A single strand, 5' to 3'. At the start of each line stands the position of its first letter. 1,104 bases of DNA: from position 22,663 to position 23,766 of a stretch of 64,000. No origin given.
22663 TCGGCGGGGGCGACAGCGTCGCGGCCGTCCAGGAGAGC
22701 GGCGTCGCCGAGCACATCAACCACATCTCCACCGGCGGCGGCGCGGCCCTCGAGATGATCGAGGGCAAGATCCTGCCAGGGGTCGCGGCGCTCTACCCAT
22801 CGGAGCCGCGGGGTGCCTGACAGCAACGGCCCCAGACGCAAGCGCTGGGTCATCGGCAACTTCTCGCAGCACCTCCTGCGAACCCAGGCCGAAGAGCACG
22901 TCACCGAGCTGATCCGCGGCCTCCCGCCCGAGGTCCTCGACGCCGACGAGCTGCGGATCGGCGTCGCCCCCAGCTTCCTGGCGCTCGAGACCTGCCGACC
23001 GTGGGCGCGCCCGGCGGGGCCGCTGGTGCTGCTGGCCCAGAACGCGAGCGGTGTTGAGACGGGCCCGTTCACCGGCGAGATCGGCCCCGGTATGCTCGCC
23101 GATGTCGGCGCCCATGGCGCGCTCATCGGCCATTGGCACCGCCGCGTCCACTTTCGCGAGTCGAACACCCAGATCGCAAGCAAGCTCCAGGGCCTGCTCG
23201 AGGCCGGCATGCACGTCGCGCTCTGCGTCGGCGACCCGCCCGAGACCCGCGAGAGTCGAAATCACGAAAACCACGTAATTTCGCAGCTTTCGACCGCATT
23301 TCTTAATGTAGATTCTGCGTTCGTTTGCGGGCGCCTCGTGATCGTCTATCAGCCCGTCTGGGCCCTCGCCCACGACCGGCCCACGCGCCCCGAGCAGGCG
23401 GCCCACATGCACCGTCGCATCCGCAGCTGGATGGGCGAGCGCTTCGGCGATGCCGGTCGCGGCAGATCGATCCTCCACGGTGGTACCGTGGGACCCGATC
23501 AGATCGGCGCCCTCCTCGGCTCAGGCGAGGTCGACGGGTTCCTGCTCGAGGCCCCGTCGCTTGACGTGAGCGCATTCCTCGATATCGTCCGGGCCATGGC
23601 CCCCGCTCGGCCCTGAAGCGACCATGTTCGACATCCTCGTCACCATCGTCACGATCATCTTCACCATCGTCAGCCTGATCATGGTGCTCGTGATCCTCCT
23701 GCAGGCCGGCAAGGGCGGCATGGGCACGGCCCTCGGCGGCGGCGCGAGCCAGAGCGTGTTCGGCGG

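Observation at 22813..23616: Triosephosphate isomerase homolog at the canonical operon position with three of four catalytic residues replaced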

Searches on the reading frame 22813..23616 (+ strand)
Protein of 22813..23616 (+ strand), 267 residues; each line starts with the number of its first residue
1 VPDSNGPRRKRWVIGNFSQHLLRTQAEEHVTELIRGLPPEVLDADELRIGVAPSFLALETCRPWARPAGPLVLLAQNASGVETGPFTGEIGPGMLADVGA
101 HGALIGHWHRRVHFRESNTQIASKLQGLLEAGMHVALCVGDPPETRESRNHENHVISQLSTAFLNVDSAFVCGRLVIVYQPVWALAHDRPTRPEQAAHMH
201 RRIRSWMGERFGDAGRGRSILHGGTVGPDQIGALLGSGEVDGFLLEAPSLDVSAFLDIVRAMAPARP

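Call 3: search_protein_families(library=pfam, proteins=[window:22813-23616:+], max_evalue=0.01)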
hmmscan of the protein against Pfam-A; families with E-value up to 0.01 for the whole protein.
window:22813-23616:+ (267 aa): 1 family
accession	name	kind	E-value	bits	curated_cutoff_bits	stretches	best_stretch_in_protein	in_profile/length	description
PF00121.24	TIM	-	2.5e-49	168.4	20.1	1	12-261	2-244/245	Triosephosphate isomerase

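Call 4: search_protein_families(library=ncbifam, proteins=[window:22813-23616:+], max_evalue=0.01)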
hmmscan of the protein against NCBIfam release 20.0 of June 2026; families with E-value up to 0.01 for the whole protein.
window:22813-23616:+ (267 aa): 9 families
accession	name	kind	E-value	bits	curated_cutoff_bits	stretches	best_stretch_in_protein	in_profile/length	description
NF010569.0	PRK13962.1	equivalog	3.2e-41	141.2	883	1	7-261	395-643/645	bifunctional phosphoglycerate kinase/triosephosphate isomerase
NF000722.0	PRK00042.2-1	equivalog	3.2e-34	118.4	293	1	24-263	17-249/256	triose-phosphate isomerase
TIGR00419.1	tim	equivalog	1.1e-28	100.7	130.6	1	13-250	2-225/228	triose-phosphate isomerase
NF000728.0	PRK00042.3-2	equivalog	1.7e-26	93.2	255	1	16-261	6-228/231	triose-phosphate isomerase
NF012036.0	PRK15492.1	equivalog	4.3e-25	88.6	509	1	40-261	33-257/261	triosephosphate isomerase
NF011163.0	PRK14565.1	equivalog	3.2e-23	82.6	298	1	44-261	33-233/240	triosephosphate isomerase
NF011497.0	PRK14905.1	equivalog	2.1e-20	73.3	485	1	49-259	43-256/357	triosephosphate isomerase/PTS system glucose/sucrose-specific transporter subunit IIB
NF000729.0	PRK00042.3-3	equivalog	9.9e-17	61.5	309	1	28-259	20-231/234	triose-phosphate isomerase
NF003302.0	PRK04302.1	subfamily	1e-08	35.2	132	1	40-147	30-129/223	triose-phosphate isomerase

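Call 5: search_solved_structures(query=window:22813-23616:+, show_alignments=3)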
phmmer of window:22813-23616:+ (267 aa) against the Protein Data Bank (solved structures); distinct sequences matched with E-value up to 0.001: 184 (the best 60 are shown).
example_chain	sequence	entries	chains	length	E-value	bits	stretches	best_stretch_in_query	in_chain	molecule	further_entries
1yya_A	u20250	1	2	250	1.3e-35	126.4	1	9-261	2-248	triosephosphate isomerase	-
9qus_A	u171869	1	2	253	5.9e-35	124.3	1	9-261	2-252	Triosephosphate isomerase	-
4y96_A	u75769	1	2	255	1.4e-34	123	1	4-261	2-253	Triosephosphate Isomerase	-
1b9b_A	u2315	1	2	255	2.9e-33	118.7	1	9-262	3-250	PROTEIN (TRIOSEPHOSPHATE ISOMERASE)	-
8v2x_A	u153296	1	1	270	9.5e-33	117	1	8-261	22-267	Triosephosphate isomerase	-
2i9e_A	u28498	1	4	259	1.3e-32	116.6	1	28-262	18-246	Triosephosphate isomerase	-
3th6_A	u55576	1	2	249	1.6e-32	116.3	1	32-262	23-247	Triosephosphate isomerase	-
7rmn_A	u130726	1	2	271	1.7e-32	116.2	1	13-262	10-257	Triosephosphate isomerase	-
1m6j_A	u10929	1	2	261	3.4e-32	115.2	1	69-262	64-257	Triosephosphate Isomerase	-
4g1k_A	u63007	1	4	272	5.5e-32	114.5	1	2-261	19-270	Triosephosphate isomerase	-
6jox_B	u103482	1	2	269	2.3e-31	112.5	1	67-261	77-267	Triosephosphate isomerase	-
1su5_A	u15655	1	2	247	3e-31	112.1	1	28-261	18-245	Triosephosphate isomerase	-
6w4u_A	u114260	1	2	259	3e-31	112.1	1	9-263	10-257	Triosephosphate isomerase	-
1r2r_A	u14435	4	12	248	3.5e-31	111.9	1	7-261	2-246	Triosephosphate isomerase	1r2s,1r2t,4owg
7uxb_A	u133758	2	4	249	3.8e-31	111.8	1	7-261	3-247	Triosephosphate isomerase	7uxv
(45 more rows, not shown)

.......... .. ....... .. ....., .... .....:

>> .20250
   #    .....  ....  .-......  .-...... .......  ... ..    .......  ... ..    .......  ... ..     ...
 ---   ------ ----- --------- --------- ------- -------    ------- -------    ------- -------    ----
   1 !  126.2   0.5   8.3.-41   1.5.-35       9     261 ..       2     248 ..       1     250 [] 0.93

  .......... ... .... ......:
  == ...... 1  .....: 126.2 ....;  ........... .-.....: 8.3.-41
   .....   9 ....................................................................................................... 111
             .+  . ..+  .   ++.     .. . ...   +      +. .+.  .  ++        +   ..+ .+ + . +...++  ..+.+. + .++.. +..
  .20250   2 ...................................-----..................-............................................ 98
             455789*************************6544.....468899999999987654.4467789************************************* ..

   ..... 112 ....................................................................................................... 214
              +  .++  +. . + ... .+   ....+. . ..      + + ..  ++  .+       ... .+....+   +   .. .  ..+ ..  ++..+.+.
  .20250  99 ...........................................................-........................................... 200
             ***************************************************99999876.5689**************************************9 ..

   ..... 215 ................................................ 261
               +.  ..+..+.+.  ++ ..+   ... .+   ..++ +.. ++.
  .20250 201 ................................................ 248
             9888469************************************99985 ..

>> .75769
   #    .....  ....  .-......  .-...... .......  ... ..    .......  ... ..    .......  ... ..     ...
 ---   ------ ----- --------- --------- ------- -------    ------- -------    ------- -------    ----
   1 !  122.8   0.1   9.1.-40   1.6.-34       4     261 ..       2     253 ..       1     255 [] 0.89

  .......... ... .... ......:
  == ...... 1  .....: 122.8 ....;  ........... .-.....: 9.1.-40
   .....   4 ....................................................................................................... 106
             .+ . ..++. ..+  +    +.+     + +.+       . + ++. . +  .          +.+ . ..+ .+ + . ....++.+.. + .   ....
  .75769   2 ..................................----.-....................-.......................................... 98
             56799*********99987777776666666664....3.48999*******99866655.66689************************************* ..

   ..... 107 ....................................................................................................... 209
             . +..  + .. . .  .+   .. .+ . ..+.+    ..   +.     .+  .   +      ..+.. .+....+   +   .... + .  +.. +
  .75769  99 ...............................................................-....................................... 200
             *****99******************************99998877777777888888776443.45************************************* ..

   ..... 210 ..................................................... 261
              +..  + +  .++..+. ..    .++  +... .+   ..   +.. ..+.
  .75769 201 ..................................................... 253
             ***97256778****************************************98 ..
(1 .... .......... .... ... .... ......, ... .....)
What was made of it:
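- On Triosephosphate isomerase family (Pfam PF00121, fold level): 184 distinct PDB chain sequences matched at E<=0.001; all 60 shown are TIMs (call 5).
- Checked: Gap-free HMMER alignments to solved TIMs show GNFSQH against GNWKMH, GHWHRR against GHSERR, and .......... against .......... (call 5).
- Tried and rejected: Realignment to rescue Lys and Glu: rejected, because the alignments are gap-free around all motifs (call 5).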

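Call 6: find_homologous_proteins(query=window:22813-23616:+, max_evalue=1e-10)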
Query window:22813-23616:+ (267 aa): 26 proteins with E <= 1e-10 among 2234 candidates.
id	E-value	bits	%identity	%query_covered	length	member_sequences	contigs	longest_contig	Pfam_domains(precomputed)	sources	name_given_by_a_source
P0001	2.9e-177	606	100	100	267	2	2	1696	PF00121.25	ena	-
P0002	3.2e-83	297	53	97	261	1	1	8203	PF00121.25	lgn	-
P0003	5.3e-80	287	53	96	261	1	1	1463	PF00121.25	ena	-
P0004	2.6e-78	281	51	96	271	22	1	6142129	PF00121.25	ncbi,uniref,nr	ncbi:triose-phosphate isomerase [Nannocystis sp. RBIL2]|uniref:triose-phosphate isomerase n=1 Tax=Na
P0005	3.1e-78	281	51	96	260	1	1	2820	PF00121.25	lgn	-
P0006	6.0e-78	280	50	96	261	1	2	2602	PF00121.25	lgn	-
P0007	6.1e-78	280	49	99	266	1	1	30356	PF00121.25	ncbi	-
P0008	7.0e-78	280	49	99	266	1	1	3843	PF00121.25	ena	-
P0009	3.6e-77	278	49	95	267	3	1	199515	PF00121.25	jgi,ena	-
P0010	9.5e-77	276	51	96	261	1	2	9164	PF00121.25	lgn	-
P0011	4.1e-76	274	49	96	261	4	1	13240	PF00121.25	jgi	jgi:triosephosphate isomerase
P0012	4.9e-75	271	48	99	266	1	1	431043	PF00121.25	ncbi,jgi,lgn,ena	-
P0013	9.0e-75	270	49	99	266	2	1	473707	PF00121.25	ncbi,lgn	-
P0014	3.3e-74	268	50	96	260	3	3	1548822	PF00121.25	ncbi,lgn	-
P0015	5.6e-73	264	47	96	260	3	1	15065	PF00121.25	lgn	-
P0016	1.1e-71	260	45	95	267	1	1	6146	PF00121.25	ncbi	ncbi:MAG: triose-phosphate isomerase [Nannocystaceae bacterium]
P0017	1.1e-69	253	49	95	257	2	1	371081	PF00121.25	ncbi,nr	ncbi:MAG: triose-phosphate isomerase [Myxococcales bacterium]|nr:triose-phosphate isomerase [Myxococ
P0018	1.8e-67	246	47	95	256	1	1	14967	PF00121.25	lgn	-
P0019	6.8e-63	231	47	96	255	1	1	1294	PF00121.25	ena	-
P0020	8.6e-63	230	46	95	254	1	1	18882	PF00121.25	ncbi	-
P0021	8.2e-61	224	43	95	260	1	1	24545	PF00121.25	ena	-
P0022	1.1e-59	220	45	95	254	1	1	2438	PF00121.25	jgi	jgi:triosephosphate isomerase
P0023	1.6e-55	207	43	96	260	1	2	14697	PF00121.25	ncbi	-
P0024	4.4e-49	185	54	60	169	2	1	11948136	PF00121.25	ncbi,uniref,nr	ncbi:triose-phosphate isomerase [Nannocystis pusilla]|uniref:Triosephosphate isomerase n=1 Tax=Nanno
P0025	1.8e-21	95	33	70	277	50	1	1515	PF00121.25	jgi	jgi:triosephosphate isomerase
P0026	2.8e-20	91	31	71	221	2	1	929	PF00121.25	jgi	jgi:triosephosphate isomerase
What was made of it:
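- Best hits are Nannocystaceae TIMs (call 6).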

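Call 10: find_encoding_contigs(protein=window:22813-23616:+, flank=10000, max_places=6)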
Protein window:22813-23616:+ (267 aa): 4 contigs read that carry it; 3 places shown.
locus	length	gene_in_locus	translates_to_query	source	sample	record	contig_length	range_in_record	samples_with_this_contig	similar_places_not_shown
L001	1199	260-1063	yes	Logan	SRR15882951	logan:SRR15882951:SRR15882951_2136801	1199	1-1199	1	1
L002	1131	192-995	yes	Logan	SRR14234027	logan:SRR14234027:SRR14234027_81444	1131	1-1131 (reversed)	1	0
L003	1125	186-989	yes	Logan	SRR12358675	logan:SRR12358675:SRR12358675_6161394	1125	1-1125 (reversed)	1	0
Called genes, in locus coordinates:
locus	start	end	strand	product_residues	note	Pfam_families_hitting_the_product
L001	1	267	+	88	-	?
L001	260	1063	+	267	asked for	PF00121:TIM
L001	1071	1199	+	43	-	?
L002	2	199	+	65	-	?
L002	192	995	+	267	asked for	PF00121:TIM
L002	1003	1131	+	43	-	?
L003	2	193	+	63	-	?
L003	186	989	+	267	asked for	PF00121:TIM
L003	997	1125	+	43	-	?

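Call 13: find_encoding_contigs(protein=P0004, flank=6000, max_places=1)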
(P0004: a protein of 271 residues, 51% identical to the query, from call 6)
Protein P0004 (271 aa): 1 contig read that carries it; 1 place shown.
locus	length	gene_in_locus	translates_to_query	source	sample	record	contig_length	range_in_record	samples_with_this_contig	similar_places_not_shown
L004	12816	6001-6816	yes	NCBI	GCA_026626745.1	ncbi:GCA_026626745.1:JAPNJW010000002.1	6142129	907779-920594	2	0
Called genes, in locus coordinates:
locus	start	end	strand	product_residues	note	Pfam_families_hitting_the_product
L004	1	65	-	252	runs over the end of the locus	PF00005:ABC_tran, PF13304:AAA_21 (weak)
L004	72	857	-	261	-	PF02405:MlaE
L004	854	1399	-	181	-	-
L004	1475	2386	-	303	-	PF00753:Lactamase_B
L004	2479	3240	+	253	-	-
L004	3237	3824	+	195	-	-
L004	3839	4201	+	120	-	PF07238:PilZ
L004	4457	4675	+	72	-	-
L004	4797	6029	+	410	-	PF00162:PGK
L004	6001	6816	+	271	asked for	PF00121:TIM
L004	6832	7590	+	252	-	-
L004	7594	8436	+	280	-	PF01678:DAP_epimerase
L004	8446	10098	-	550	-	-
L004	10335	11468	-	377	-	PF05496:RuvB_N, PF01078:Mg_chelatase (faint), PF00004:AAA, PF07728:AAA_5, PF17864:AAA_lid_4, PF05491:WHD_RuvB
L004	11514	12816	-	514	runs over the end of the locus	PF00117:GATase, PF07722:Peptidase_C26 (weak), PF02540:NAD_synthase (weak), PF00958:GMP_synt_C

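Call 14: find_encoding_contigs(protein=P0012, flank=6000, max_places=1)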
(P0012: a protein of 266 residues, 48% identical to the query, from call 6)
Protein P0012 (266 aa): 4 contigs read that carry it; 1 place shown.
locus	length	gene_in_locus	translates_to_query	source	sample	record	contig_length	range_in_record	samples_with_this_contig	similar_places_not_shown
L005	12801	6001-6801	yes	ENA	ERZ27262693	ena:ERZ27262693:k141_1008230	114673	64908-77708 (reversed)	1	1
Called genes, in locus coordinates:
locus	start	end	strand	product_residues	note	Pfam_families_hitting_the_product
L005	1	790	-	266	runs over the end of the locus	PF02405:MlaE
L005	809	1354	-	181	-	-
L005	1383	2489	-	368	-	PF00753:Lactamase_B (weak)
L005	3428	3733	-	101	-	-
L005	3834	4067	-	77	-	-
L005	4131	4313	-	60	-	-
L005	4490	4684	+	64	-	-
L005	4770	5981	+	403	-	PF00162:PGK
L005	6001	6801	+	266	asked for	PF00121:TIM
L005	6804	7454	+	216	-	PF03840:SecG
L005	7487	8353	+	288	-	PF01678:DAP_epimerase, PF05544:Pro_racemase (faint), PF01678:DAP_epimerase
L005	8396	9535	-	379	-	-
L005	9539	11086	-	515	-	PF00117:GATase, PF07722:Peptidase_C26 (weak), PF02540:NAD_synthase (faint), PF00958:GMP_synt_C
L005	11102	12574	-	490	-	PF00478:IMPDH, PF00571:CBS, PF03060:NMO (weak), PF01070:FMN_dh (weak)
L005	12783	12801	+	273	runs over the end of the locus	-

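Call 15: find_encoding_contigs(protein=P0013, flank=6000, max_places=1)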
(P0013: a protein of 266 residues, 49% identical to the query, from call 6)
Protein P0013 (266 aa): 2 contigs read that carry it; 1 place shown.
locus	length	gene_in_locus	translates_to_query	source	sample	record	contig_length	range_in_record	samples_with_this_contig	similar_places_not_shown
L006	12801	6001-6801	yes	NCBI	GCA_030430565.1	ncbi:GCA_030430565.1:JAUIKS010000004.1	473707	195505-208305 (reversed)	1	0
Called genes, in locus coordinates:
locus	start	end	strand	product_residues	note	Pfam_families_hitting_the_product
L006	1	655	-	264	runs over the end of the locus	PF02405:MlaE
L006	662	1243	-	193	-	-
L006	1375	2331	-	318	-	PF00753:Lactamase_B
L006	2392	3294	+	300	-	-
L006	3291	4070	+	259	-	-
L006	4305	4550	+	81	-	-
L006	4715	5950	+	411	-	PF00162:PGK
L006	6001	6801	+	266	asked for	PF00121:TIM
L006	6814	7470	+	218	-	PF03840:SecG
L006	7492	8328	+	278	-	PF01678:DAP_epimerase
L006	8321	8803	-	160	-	-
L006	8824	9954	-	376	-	PF05496:RuvB_N, PF01078:Mg_chelatase (faint), PF13191:AAA_16 (faint), PF00004:AAA, PF07726:AAA_3 (faint), PF07728:AAA_5, PF17864:AAA_lid_4, PF05491:WHD_RuvB, +1 more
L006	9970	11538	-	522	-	PF00117:GATase, PF07722:Peptidase_C26 (weak), PF02540:NAD_synthase (faint), PF00958:GMP_synt_C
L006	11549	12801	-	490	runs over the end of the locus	PF00478:IMPDH, PF00571:CBS, PF01070:FMN_dh, PF03060:NMO (weak)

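Call 16: find_encoding_contigs(protein=P0014, flank=6000, max_places=1)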
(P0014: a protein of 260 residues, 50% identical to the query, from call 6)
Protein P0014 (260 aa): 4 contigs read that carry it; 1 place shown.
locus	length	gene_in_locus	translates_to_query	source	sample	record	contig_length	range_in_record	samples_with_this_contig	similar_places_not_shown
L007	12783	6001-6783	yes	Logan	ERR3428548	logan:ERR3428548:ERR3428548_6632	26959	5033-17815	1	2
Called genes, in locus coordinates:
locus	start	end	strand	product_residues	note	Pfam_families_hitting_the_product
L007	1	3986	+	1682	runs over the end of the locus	PF00069:Pkinase, PF07714:PK_Tyr_Ser-Thr, PF13191:AAA_16, PF01590:GAF, PF13185:GAF_2, PF13492:GAF_3, PF00512:HisKA, PF02518:HATPase_c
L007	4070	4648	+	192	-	-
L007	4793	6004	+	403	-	PF00162:PGK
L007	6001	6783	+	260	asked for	PF00121:TIM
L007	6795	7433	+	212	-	PF03840:SecG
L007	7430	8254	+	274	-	PF01678:DAP_epimerase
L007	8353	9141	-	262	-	-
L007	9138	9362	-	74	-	-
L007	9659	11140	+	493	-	PF00478:IMPDH, PF03060:NMO (faint), PF00571:CBS, PF01070:FMN_dh (weak)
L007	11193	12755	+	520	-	PF00117:GATase, PF07722:Peptidase_C26 (weak), PF02540:NAD_synthase (weak), PF00958:GMP_synt_C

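Call 30: predict_structure(alignment_id=A1)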
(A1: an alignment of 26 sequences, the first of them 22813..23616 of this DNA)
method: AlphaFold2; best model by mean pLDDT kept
length: 267 residues; sequences in the alignment: 26
mean_pLDDT: 89.5   pTM: 0.90
mean pLDDT of the five models: 89.5, 89.2, 88.4, 87.0, 86.4
residues with pLDDT >= 90: 189; 70-90: 62; 50-70: 11; < 50: 5
segments of 3 or more residues with pLDDT < 50: 1-5
pLDDT, mean of each block of 10 residues (from residue 1): 58 91 91 93 88 94 94 93 70 94 95 92 96 97 89 97 94 94 80 93 98 95 87 93 83 91 76
secondary structure, 60 per line:
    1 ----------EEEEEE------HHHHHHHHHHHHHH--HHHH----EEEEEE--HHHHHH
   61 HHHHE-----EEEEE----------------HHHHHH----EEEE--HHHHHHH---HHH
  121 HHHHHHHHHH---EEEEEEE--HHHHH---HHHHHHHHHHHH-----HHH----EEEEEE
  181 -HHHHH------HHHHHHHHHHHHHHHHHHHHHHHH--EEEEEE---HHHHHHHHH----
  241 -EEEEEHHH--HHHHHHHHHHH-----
elements in order: E11-16 H23-36 H39-42 E47-52 H55-64 E71-75 H92-97 E102-105 H108-114 H118-130 E134-140 H143-147 H151-162 E175-180 H182-186 H193-216 E219-224 H228-236 E242-246 H252-262
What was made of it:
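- On Triosephosphate isomerase family (Pfam PF00121, fold level): AlphaFold2 pLDDT 89.5, pTM 0.90, eight strand-helix units (call 30).
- The fold is predicted with high confidence (call 30).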

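Call 31: search_protein_representatives(protein=window:22813-23616:+)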
Query: 267 residues. Proteins with E-value up to 0.001 (for the whole library): 12192; up to 1e-10: 6213; up to 1e-30: 67. The best 150 are listed.
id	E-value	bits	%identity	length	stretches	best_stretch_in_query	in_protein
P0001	9.4e-178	605.8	100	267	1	1-267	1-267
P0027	4.6e-56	206.6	51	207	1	63-263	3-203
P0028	5.6e-56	206.4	42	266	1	11-262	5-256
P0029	6.1e-48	180.0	41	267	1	7-266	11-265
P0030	3.7e-43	164.3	44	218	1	9-202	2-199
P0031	5.0e-42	160.6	39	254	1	9-263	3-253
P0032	8.5e-42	159.9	29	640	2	7-262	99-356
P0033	3.5e-41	157.8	37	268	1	9-260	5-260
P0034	2.7e-38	148.4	37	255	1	11-266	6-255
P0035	3.7e-37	144.7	36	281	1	7-262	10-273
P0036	5.6e-37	144.1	37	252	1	19-263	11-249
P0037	1.2e-36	143.0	41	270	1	13-265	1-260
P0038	1.2e-36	142.9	36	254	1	9-263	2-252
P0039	4.7e-36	141.0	37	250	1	9-260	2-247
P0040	4.9e-34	134.4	35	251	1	13-263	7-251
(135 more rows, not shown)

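Call 33: find_related_loci(query=window:22813-23616:+, collection=genome_contigs, flank=10000)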
Query window:22813-23616:+ (267 aa) in genome_contigs; peptide patterns used: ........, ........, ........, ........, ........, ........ (x = any residue, [..] = any of these).
109 stretches matched a pattern, but none encodes a relative of the query by tblastn (E <= 1e-3).

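Call 35: find_related_loci(query=window:22813-23616:+, collection=metagenome_contigs, flank=10000)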
Query window:22813-23616:+ (267 aa) in metagenome_contigs; peptide patterns used: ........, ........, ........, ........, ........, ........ (x = any residue, [..] = any of these).
118 stretches matched a pattern, but none encodes a relative of the query by tblastn (E <= 1e-3).
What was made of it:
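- Tried and rejected: Peptide-pattern scans of GTDB genomes and JGI metagenomes found no copy of this gene, so the source genome is not held there (calls 33, 35).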
